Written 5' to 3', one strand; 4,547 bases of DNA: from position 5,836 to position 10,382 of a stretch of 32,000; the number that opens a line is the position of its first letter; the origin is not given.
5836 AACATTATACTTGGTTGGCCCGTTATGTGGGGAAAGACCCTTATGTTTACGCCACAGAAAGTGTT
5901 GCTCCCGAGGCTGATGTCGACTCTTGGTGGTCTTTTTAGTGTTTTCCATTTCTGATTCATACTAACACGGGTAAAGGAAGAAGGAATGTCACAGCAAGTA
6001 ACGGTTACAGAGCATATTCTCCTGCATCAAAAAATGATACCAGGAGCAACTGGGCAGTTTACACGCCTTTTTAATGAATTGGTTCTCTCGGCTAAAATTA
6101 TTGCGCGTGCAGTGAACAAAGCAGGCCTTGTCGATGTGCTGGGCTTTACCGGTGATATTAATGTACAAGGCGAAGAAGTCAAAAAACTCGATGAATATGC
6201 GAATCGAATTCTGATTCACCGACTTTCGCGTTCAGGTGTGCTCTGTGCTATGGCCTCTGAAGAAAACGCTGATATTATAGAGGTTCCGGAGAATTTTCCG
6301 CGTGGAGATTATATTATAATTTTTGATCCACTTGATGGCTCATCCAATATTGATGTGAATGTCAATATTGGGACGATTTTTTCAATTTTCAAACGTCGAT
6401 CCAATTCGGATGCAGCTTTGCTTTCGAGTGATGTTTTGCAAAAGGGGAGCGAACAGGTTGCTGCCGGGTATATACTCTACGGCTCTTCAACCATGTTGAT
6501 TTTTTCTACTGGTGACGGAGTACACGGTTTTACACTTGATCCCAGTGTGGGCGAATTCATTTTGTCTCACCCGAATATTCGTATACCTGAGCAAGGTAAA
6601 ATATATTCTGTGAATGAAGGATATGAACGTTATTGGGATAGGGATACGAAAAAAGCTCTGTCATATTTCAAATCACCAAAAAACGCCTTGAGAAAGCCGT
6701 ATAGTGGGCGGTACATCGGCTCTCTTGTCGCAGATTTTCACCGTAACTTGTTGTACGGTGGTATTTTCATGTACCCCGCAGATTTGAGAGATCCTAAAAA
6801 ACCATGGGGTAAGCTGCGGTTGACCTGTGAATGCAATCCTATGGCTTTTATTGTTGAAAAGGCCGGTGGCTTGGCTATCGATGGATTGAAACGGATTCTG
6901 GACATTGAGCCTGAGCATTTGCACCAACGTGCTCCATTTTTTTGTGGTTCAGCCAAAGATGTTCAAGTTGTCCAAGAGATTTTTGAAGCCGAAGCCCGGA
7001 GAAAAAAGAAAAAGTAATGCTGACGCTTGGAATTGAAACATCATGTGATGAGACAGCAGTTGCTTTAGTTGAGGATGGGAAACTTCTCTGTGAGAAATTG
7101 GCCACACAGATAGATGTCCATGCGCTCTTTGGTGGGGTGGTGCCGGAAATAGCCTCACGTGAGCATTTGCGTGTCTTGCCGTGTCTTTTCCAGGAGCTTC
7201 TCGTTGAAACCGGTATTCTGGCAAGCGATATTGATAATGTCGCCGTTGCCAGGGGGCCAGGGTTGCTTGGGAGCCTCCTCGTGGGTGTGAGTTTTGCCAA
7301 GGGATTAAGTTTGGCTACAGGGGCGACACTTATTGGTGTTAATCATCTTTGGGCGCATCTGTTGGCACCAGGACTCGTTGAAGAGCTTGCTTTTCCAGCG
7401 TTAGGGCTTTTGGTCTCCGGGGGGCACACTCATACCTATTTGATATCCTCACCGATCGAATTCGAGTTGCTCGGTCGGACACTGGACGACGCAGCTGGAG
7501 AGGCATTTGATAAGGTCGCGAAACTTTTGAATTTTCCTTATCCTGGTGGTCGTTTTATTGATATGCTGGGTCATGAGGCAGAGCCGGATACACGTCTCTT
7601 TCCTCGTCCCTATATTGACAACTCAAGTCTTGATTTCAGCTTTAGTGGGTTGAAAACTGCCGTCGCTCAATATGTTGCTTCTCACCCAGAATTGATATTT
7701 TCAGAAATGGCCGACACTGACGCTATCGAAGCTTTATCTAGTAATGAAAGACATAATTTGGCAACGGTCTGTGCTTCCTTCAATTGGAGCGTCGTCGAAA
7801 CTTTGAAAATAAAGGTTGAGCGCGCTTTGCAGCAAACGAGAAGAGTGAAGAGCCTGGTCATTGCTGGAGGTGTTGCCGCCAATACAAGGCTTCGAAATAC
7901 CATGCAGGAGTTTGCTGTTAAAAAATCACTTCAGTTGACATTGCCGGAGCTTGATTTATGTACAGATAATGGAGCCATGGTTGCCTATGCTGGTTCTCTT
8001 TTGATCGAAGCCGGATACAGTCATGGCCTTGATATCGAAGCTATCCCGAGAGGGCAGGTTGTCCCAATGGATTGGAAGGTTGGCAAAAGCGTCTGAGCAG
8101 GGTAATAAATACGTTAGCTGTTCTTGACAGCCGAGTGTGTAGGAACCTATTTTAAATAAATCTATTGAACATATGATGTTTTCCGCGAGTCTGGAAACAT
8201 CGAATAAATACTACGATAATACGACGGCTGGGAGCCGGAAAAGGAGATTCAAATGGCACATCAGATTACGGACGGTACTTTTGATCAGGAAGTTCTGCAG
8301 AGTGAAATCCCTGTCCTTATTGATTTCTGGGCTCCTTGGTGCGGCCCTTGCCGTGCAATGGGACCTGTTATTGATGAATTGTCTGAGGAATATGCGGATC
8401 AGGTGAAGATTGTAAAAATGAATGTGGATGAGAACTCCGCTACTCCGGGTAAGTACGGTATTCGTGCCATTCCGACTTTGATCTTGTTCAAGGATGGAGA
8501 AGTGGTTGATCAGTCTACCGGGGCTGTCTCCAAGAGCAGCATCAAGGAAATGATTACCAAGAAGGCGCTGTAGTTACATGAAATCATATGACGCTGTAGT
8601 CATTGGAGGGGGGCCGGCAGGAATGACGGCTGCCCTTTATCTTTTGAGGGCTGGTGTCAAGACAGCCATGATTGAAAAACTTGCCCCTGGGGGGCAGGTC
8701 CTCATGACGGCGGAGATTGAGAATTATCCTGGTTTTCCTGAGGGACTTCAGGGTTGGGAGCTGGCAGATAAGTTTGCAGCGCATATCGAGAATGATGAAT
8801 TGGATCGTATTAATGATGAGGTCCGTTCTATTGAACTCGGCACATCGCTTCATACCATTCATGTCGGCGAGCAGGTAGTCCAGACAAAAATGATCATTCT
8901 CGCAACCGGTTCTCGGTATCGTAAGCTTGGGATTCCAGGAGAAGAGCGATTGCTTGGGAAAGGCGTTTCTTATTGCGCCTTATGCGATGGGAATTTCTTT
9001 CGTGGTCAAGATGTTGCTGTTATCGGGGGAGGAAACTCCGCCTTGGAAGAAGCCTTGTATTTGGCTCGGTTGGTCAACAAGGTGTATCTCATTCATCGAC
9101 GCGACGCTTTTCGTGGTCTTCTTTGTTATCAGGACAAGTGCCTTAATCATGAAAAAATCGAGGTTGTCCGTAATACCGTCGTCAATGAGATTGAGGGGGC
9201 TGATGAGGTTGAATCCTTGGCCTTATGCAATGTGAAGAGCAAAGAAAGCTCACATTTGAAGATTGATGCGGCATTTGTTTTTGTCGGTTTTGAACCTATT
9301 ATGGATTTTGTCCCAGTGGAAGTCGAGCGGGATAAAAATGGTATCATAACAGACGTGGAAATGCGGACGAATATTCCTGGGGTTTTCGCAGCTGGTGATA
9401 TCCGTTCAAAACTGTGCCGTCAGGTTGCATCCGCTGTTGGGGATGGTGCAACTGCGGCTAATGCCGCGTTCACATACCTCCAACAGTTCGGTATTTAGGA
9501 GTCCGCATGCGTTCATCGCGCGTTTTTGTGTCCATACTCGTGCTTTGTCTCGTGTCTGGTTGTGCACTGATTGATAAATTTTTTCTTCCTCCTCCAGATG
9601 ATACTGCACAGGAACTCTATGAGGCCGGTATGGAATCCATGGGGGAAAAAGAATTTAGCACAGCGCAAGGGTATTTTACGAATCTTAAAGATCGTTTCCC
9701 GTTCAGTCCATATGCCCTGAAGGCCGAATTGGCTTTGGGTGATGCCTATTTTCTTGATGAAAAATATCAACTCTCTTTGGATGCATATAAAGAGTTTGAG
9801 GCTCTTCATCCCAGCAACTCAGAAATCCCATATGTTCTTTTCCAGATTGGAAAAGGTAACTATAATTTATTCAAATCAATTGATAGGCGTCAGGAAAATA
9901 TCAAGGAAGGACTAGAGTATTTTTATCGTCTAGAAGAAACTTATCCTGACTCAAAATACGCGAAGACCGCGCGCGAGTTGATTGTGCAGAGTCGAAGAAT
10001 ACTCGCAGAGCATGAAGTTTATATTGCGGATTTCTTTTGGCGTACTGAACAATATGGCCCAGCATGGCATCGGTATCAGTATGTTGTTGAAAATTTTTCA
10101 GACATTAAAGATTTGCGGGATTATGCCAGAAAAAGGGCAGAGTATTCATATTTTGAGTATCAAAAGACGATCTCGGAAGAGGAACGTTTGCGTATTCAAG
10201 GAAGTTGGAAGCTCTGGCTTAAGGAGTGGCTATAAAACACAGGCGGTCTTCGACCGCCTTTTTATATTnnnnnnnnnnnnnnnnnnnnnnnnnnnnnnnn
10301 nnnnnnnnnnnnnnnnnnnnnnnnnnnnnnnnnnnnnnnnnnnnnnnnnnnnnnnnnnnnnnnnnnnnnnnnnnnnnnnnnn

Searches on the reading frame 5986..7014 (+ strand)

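Call 27: search_protein_families(library=pfam, proteins=[window:5986-7014:+], max_evalue=0.00001)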
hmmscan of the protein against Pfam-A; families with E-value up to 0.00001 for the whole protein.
window:5986-7014:+ (343 aa): 2 families
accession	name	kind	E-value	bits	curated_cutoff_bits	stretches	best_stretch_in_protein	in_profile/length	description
PF00316.25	FBPase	-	2.4e-68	229.9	34.8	1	6-196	2-191/191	Fructose-1-6-bisphosphatase, N-terminal domain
PF18913.5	FBPase_C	-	3.2e-44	150.2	27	1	200-332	1-125/127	Fructose-1-6-bisphosphatase, C-terminal domain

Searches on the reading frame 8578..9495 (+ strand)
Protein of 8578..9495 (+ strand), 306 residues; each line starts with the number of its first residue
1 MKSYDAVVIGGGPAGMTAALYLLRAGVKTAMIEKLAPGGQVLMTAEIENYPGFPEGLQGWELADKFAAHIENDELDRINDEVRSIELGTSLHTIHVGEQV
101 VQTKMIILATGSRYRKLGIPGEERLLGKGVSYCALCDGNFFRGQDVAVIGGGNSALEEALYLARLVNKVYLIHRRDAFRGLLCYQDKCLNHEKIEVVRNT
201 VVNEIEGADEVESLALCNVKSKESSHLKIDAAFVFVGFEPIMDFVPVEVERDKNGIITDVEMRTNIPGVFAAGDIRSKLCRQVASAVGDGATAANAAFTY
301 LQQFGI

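Call 26: search_protein_families(library=pfam, proteins=[window:8578-9495:+], max_evalue=0.001)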
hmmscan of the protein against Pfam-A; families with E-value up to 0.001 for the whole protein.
window:8578-9495:+ (306 aa): 12 families
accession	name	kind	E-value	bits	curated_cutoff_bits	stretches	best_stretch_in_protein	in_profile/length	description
PF07992.20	Pyr_redox_2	-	7.3e-51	173.7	26.1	1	4-290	1-291/291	Pyridine nucleotide-disulphide oxidoreductase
PF13738.12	Pyr_redox_3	-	2.4e-25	89.8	30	1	78-273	100-305/305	Pyridine nucleotide-disulphide oxidoreductase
PF00070.33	Pyr_redox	-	5.7e-16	59.2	22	1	146-216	2-79/82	Pyridine nucleotide-disulphide oxidoreductase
PF00890.30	FAD_binding_2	-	1.9e-11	44.2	20.4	1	5-39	1-36/414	FAD binding domain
PF01134.28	GIDA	-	7.1e-11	42.2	22.1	1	5-33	1-29/391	Glucose inhibited division protein A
PF12831.13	FAD_oxidored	-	3.3e-09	37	27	1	5-40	1-37/416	FAD dependent oxidoreductase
PF01946.23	Thi4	-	3.5e-09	36.7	26.2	1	4-40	18-56/235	Thi4 family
PF01494.25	FAD_binding_3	-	8.9e-09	35.5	22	1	4-36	2-34/349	FAD binding domain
PF03486.20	HI0933_like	-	3.1e-08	33.8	50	1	5-40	2-38/244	HI0933-like protein Rossmann domain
PF01266.30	DAO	-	6.8e-08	32.9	27.9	1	5-39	1-37/353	FAD dependent oxidoreductase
PF13450.12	NAD_binding_8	-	1.1e-05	26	21.9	1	8-40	1-34/68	NAD(P)-binding Rossmann-like domain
PF13241.12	NAD_binding_7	-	0.00012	23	22.1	0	141-209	5-63/104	Putative NAD(P)-binding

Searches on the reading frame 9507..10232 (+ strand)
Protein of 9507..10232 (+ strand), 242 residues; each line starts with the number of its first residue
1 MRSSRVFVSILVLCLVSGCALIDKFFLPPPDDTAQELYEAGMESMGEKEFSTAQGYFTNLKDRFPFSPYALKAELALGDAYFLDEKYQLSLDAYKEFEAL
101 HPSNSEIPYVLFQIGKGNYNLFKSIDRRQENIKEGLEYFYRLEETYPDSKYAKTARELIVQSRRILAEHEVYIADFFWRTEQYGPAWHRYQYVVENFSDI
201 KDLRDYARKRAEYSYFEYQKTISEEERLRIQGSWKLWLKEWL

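Call 26: search_protein_families(library=pfam, proteins=[window:9507-10232:+], max_evalue=0.001)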
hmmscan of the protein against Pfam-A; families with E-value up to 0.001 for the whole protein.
window:9507-10232:+ (242 aa): 3 families
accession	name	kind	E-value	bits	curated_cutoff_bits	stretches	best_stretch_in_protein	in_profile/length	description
PF13525.12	YfiO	-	1.1e-32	113.9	25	1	31-204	2-178/203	Outer membrane lipoprotein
PF13512.12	TPR_18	-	6.8e-14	52.7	21.9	1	30-157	6-143/145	Tetratricopeptide repeat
PF13174.12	TPR_6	-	0.00087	20.2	26.3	0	121-149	13-33/33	Tetratricopeptide repeat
